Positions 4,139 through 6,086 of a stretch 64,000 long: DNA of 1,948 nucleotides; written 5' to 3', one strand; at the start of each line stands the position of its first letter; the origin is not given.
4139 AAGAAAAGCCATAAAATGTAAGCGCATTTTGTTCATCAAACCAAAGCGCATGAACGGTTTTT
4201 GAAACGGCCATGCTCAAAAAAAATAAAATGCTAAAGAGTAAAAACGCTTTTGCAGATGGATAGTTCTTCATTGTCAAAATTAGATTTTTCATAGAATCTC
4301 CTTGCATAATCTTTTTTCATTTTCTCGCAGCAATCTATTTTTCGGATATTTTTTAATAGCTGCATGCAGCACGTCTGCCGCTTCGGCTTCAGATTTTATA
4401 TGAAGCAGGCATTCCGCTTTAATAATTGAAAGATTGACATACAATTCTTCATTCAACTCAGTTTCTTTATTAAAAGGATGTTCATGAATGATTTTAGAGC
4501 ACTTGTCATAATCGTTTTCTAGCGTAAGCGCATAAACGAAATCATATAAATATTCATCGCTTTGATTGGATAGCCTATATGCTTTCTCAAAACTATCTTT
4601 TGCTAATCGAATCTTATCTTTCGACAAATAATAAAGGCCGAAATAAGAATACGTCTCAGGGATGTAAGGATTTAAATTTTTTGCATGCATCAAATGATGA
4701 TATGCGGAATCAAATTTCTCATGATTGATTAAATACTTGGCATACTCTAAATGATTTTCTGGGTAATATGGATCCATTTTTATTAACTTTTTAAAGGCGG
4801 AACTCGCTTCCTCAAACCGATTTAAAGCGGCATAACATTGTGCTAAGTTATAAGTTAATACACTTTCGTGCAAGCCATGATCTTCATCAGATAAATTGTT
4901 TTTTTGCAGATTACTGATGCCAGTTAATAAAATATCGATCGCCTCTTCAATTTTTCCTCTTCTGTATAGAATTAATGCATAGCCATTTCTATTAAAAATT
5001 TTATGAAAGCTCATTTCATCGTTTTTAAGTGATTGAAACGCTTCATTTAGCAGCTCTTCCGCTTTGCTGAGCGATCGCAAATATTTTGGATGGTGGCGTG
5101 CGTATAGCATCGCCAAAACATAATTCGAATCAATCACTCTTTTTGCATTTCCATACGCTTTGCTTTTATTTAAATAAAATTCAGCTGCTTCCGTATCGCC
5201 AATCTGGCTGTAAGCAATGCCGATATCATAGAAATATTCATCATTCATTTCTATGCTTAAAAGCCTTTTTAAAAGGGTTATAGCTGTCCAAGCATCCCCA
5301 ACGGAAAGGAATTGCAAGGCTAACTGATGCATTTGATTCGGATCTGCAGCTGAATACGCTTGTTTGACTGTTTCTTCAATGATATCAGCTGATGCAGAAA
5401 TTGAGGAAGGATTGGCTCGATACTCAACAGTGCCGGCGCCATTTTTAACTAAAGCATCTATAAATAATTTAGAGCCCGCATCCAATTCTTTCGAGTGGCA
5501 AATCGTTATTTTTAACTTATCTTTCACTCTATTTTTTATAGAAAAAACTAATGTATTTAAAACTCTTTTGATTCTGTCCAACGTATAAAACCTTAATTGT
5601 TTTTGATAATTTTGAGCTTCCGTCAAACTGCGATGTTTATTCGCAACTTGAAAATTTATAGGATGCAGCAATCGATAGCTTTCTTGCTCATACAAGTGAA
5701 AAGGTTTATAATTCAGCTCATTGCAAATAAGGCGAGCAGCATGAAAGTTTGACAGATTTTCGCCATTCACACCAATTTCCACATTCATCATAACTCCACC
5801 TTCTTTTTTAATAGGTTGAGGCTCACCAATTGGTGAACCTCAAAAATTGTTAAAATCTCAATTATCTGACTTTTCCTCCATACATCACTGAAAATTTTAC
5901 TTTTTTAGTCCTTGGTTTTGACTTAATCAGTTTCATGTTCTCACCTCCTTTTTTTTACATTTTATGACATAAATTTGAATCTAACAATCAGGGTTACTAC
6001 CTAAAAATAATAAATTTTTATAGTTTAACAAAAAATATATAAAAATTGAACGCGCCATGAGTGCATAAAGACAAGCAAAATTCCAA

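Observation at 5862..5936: Unannotatable-by-length 24-aa ORF: +9 charge, no acidic residues, single Pro, YGG near the C-terminus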

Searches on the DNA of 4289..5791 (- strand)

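Call 109: search_dna_similar(query=L092:5740-9700:+, collection=ecoli_genomes, mode=distant, max_rows=8)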
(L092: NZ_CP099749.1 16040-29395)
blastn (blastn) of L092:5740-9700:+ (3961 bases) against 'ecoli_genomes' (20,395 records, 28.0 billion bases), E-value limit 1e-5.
No match.

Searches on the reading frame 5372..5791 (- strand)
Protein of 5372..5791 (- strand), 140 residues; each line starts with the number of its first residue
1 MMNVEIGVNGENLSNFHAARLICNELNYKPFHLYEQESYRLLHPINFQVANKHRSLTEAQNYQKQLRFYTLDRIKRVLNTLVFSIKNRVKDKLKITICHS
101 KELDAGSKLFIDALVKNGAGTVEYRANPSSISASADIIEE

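Call 70: search_protein_representatives(protein=window:5372-5791:-)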
Query: 140 residues. Proteins with E-value up to 0.001 (for the whole library): 13; up to 1e-10: 3; up to 1e-30: 1. The best 13 are listed.
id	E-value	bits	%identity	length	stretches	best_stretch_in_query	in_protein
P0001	2.8e-84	295.8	100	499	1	2-140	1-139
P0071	2.0e-15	73.2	62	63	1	2-59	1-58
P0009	6.5e-15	71.5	43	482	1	10-125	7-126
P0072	3.5e-07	46.5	33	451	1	15-117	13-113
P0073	1.5e-06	44.5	31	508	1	12-119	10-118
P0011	3.2e-06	43.5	38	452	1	51-123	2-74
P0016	8.3e-06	42.1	34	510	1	8-116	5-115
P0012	1.6e-05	41.2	34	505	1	15-117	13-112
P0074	2.5e-05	40.6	33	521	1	14-117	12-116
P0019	3.5e-05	40.1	31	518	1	11-114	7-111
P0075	4.2e-05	39.8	30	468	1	15-140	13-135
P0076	5.0e-05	39.6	33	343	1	15-115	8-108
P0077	7.5e-05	39.0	36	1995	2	77-111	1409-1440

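Call 98: predict_structure(alignment_id=A5)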
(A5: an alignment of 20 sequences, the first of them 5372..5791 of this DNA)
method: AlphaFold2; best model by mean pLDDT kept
length: 140 residues; sequences in the alignment: 20
mean_pLDDT: 83.9   pTM: 0.78
mean pLDDT of the five models: 83.9, 82.6, 82.3, 82.0, 81.8
residues with pLDDT >= 90: 73; 70-90: 41; 50-70: 25; < 50: 1
segments of 3 or more residues with pLDDT < 50: none
pLDDT, mean of each block of 10 residues (from residue 1): 89 86 93 89 76 62 59 91 94 92 91 96 83 74
secondary structure, 60 per line:
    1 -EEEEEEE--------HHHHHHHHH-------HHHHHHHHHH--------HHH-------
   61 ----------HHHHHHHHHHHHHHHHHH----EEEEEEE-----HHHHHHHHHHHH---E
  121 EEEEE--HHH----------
elements in order: E2-8 H17-25 H33-42 H71-88 E93-99 H105-116 E120-125

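Call 100: fold_search(model_id=the predicted structure, library=pdb)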
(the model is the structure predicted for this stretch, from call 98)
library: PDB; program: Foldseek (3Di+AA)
matches with E <= 10: 850; with E <= 0.001: 0
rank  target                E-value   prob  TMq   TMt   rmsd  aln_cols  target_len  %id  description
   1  7mqa_NG               4.7e-02  0.60  0.27  0.29   7.7        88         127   10  Cryo-EM structure of the human SSU processome, state post-A1 (released 2021-09-22)
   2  8amz_W                6.1e-02  0.28  0.26  0.20  13.7       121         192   16  Spinach 19S proteasome (released 2022-08-24)
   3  6zon_i                1.2e-01  0.35  0.26  0.29   8.7        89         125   13  SARS-CoV-2 Nsp1 bound to a human 43S preinitiation ribosome complex - state 1 (released 2020-07-29)
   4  8p9a_c4               1.3e-01  0.35  0.27  0.29   8.9        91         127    9  80S yeast ribosome in complex with Methyllissoclimide (released 2024-11-27)
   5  9qbl_B                1.4e-01  0.54  0.24  0.09   4.1        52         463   12  Crystal structure of Xanthobacter autotrophicus SPARDA mutant lacking DREN nuclease domains (released 2025-12-17)
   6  6ybw_P                1.4e-01  0.35  0.26  0.28   7.3        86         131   13  Structure of a human 48S translational initiation complex - 40S body (released 2020-09-16)
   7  9i14_SO               1.6e-01  0.38  0.26  0.28   6.5        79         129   11  CRYO-EM STRUCTURE OF HCT15 POLYSOMES IN HYBRID-PRE STATE (released 2026-01-28)
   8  1ogj                  1.8e-01  0.15  0.26  0.15  12.3       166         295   17  FERREDOXIN:NADP+ REDUCTASE MUTANT WITH LEU 263 REPLACED BY PRO (L263P) (released 2003-09-25)
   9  6p8v_A                1.8e-01  0.11  0.23  0.14   9.6       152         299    7  Structure of E. coli MS115-1 HORMA:CdnC:Trip13 complex (released 2019-12-25)
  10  6xu6_AO               1.9e-01  0.51  0.29  0.31   5.7        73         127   15  Drosophila melanogaster Testis 80S ribosome (released 2021-07-28)
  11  6r5q_MM               2.0e-01  0.33  0.26  0.27   6.7        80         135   11  Structure of XBP1u-paused ribosome nascent chain complex (post-state) (released 2019-07-10)
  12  9bh5_AO               2.2e-01  0.33  0.26  0.27   6.5        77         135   12  High-resolution C. elegans 80S ribosome structure - class 1 (released 2024-09-04)
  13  9n6v_NG               2.2e-01  0.25  0.28  0.32  11.9       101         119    8  SSU processome maturation and disassembly, State A (released 2025-11-05)
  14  3j80_O                2.3e-01  0.28  0.24  0.26   6.8        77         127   12  CryoEM structure of 40S-eIF1-eIF1A preinitiation complex (released 2014-11-05)
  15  9e71_BM               2.3e-01  0.18  0.26  0.28  12.8       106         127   12  Cryo-EM structure of the Pyrobaculum calidifontis 70S ribosome (released 2024-11-20)
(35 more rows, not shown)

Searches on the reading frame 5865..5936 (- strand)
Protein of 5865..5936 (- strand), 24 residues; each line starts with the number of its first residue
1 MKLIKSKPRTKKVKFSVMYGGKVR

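Call 6: search_protein_families(library=ncbifam, proteins=[window:5865-5936:-], max_evalue=0.01)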
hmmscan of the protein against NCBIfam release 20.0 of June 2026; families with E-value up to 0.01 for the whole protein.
seq(24 aa): 0 families

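Call 58: list_cluster_members(proteins=[window:5865-5936:-, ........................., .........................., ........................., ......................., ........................, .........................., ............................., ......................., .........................])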
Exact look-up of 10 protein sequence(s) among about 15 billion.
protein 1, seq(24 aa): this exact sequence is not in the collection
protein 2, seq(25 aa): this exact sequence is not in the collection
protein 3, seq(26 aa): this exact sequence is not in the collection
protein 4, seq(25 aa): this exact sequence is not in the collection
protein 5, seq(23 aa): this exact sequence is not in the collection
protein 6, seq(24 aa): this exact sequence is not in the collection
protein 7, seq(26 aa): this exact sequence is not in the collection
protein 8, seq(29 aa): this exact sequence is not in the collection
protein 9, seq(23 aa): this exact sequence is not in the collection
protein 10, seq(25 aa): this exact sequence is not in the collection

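Call 59: search_protein_families(library=ncbifam, alignment_id=A3, max_evalue=10)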
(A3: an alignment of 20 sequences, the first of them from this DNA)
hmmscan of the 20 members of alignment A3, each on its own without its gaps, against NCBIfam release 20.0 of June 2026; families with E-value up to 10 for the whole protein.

A. member 1, seq(24 aa): 0 families

B. families by the number of members that match (of 20 scanned): 0 families
